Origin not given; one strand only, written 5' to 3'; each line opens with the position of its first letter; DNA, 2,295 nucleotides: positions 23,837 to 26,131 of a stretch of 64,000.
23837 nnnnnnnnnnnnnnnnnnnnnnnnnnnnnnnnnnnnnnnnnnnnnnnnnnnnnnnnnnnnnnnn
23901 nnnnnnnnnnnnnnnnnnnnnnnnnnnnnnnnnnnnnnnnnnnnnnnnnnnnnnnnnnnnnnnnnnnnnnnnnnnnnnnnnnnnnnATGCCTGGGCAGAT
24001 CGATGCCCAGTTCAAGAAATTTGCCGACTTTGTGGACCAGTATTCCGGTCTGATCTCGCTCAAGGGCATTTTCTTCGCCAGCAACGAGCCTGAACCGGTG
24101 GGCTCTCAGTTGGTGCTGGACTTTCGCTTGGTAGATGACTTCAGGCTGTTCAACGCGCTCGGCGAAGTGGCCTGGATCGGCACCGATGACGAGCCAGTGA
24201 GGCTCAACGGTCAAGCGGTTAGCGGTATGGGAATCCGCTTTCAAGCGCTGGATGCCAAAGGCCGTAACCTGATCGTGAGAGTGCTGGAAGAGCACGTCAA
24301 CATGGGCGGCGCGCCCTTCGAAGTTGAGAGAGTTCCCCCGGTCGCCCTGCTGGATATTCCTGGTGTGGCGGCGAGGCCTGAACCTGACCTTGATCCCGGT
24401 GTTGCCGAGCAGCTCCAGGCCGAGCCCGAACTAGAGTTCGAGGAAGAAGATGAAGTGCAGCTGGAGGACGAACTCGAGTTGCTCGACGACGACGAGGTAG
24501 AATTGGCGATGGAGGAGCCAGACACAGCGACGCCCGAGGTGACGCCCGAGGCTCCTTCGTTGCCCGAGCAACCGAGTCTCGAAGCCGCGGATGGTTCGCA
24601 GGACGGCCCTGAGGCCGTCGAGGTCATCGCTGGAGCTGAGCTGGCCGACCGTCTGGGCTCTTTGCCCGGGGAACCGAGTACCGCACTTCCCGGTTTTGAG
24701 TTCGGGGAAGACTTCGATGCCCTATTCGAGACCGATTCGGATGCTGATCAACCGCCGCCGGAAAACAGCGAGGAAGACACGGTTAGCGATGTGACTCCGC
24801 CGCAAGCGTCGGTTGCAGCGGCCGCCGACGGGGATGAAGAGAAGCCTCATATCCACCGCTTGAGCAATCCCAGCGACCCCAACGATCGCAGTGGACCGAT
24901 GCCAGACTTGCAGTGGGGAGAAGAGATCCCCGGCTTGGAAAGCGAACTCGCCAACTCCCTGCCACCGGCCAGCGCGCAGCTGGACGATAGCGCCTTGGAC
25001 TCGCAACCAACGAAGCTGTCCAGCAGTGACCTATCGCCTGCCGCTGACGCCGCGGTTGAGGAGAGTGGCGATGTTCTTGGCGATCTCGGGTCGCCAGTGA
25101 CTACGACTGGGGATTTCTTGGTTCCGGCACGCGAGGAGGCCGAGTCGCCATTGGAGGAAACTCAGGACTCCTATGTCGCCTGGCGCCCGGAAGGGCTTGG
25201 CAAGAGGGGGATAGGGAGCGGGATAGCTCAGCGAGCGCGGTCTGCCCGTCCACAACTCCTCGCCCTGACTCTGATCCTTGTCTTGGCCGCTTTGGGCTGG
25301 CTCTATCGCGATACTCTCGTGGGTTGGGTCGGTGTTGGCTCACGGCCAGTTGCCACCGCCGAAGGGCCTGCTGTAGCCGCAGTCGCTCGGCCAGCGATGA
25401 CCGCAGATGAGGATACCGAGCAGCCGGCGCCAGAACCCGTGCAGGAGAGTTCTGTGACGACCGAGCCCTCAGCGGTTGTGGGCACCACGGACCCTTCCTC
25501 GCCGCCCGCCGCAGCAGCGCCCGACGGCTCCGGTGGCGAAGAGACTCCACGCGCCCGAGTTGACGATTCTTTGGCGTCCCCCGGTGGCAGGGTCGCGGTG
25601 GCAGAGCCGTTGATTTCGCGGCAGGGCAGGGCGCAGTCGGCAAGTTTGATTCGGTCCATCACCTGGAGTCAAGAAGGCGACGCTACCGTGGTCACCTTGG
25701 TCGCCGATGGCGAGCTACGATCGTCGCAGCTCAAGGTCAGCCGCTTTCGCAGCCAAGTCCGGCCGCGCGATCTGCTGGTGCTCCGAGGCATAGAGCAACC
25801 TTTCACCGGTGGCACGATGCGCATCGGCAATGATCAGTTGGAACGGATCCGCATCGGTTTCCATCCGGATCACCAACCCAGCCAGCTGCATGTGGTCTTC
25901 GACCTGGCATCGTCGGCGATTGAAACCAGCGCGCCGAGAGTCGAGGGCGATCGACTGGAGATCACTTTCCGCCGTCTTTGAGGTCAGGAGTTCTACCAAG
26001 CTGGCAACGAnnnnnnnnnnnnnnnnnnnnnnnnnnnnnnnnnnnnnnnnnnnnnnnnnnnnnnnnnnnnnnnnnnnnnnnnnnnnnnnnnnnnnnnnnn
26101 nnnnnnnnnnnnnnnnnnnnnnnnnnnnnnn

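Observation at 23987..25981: Unusual architecture: cytoplasmic PilZ-like domain - acidic/Pro-rich IDR - TM - IDR - periplasmic AMIN-like domain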

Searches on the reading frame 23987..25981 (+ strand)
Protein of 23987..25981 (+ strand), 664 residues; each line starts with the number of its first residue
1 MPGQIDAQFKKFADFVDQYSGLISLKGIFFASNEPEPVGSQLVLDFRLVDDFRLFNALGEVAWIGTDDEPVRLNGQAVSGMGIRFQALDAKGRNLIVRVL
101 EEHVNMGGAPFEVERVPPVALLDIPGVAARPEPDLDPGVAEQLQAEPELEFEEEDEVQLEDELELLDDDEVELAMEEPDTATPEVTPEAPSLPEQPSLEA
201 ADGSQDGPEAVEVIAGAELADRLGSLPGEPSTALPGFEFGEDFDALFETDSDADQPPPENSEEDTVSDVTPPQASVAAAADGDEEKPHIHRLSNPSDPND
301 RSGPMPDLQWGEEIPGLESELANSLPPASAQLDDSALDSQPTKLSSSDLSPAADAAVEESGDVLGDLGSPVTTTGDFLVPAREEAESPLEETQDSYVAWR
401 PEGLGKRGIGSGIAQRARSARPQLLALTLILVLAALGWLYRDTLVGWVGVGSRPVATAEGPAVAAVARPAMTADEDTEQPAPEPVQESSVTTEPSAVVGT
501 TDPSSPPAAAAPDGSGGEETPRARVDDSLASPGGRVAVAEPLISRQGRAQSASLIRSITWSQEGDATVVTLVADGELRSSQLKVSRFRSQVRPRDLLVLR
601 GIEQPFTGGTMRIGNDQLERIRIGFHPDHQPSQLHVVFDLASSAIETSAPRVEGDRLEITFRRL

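Call 5: search_protein_families(library=pfam, proteins=[window:23987-25981:+], max_evalue=10)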
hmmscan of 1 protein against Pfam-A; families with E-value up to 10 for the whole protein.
window:23987-25981:+ (664 aa): 1 family
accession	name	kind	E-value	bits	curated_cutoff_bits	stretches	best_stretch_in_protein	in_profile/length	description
PF07238.19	PilZ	-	4.2e-06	27.5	22.5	1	23-101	30-101/102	PilZ domain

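Call 6: search_protein_families(library=ncbifam, proteins=[window:23987-25981:+], max_evalue=10)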
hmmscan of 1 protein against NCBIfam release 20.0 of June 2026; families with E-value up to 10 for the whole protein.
window:23987-25981:+ (664 aa): 1 family
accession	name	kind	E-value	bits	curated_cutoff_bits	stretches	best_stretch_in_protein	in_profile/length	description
TIGR02266.1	gmx_TIGR02266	paralog_domain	1.5e-12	47.5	68.7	1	5-100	6-95/96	TIGR02266 family protein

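Call 7: find_homologous_proteins(query=window:23987-25981:+, max_evalue=0.001)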
Query window:23987-25981:+ (664 aa): 2 proteins with E <= 0.001 among 8000 candidates.
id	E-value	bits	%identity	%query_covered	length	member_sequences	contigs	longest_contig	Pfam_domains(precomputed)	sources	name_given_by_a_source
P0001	0.0e+0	1434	100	100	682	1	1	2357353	PF07238.20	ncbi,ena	-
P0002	4.3e-16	77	44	17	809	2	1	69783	PF07238.20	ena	-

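Call 10: find_encoding_contigs(protein=P0001, flank=10000, max_places=3)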
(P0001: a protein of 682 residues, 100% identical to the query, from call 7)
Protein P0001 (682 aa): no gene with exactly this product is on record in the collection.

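Call 14: search_protein_families(library=pfam, proteins=[P0002], max_evalue=10)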
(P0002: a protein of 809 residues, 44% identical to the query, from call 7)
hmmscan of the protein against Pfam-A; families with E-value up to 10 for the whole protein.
P0002 (809 aa): 2 families
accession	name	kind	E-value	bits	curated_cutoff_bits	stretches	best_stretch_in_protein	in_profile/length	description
PF07238.19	PilZ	-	1.6e-07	32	22.5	1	19-96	26-100/102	PilZ domain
PF00805.28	Pentapeptide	-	0.017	15.1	20.2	1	230-252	11-33/40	Pentapeptide repeats (8 copies)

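Call 24: search_protein_families(library=pfam, alignment_id=A2, max_evalue=0.01)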
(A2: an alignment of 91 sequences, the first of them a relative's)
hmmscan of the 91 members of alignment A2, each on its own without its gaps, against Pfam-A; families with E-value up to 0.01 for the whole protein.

A. member 1, P0001 (682 aa): 1 family
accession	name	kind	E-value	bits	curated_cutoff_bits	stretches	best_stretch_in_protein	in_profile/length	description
PF07238.19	PilZ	-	4.1e-06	27.5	22.5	1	41-119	30-101/102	PilZ domain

B. families by the number of members that match (of 91 scanned): 5 families
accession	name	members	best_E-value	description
PF07238.19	PilZ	51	4.4e-16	PilZ domain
PF11741.13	AMIN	5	7.6e-09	AMIN domain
PF25296.1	Decapeptide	1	0.0002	Decapeptide repeat region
PF05350.17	GSK-3_bind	1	0.0055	Glycogen synthase kinase-3 binding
PF19779.4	DUF6264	1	0.0072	Family of unknown function (DUF6264)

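Call 54: find_encoding_contigs(protein=P0002, flank=10000, max_places=3)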
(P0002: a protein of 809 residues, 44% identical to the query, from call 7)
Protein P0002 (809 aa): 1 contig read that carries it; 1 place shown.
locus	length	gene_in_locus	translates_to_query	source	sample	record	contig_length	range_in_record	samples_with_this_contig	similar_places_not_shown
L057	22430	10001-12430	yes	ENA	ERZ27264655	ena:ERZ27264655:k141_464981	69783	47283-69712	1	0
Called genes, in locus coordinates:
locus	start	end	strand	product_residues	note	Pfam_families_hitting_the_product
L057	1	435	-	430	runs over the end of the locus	-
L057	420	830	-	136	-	-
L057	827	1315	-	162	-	-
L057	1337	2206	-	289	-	-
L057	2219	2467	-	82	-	PF00550:PP-binding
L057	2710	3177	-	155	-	-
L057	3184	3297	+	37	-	-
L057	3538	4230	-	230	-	PF13548:DUF4126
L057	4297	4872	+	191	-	PF04290:DctQ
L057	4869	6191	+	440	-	PF06808:DctM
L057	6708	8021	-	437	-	PF07228:SpoIIE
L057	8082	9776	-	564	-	PF01425:Amidase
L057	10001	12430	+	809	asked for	PF07238:PilZ (weak)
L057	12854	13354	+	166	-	PF01381:HTH_3 (weak)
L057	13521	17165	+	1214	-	PF02743:dCache_1, PF00512:HisKA, PF02518:HATPase_c, PF00072:Response_reg, PF01627:Hpt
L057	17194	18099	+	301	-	PF00701:DHDPS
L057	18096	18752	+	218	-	PF03692:CxxCxxCC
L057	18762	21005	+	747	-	-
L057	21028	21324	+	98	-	PF03992:ABM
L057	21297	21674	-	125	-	PF10047:DUF2281 (weak)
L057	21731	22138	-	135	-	PF13560:HTH_31 (weak), PF01381:HTH_3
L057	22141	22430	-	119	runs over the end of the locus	?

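Call 62: list_cluster_members(proteins=[P0001, P0002])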
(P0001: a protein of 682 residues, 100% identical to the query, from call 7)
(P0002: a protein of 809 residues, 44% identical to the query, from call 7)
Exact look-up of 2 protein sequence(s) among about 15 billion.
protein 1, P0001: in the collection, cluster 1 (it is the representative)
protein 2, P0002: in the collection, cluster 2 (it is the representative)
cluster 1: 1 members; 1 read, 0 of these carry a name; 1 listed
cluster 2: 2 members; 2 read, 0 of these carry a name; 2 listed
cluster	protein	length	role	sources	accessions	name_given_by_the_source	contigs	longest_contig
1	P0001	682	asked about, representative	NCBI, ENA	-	-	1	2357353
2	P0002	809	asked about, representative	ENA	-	-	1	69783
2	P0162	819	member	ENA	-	-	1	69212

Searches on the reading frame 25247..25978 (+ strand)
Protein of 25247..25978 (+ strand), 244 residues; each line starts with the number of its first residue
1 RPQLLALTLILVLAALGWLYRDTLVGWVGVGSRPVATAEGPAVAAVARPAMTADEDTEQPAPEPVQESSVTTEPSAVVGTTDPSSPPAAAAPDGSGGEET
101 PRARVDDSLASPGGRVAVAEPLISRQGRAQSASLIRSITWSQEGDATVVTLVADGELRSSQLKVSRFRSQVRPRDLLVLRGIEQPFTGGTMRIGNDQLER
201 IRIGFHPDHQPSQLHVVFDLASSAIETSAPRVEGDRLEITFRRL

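Call 9: find_homologous_proteins(query=window:25247-25978:+, max_evalue=0.01)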
Query seq(244 aa): 8000 candidates shared short words with the query, none scored E <= 0.01.
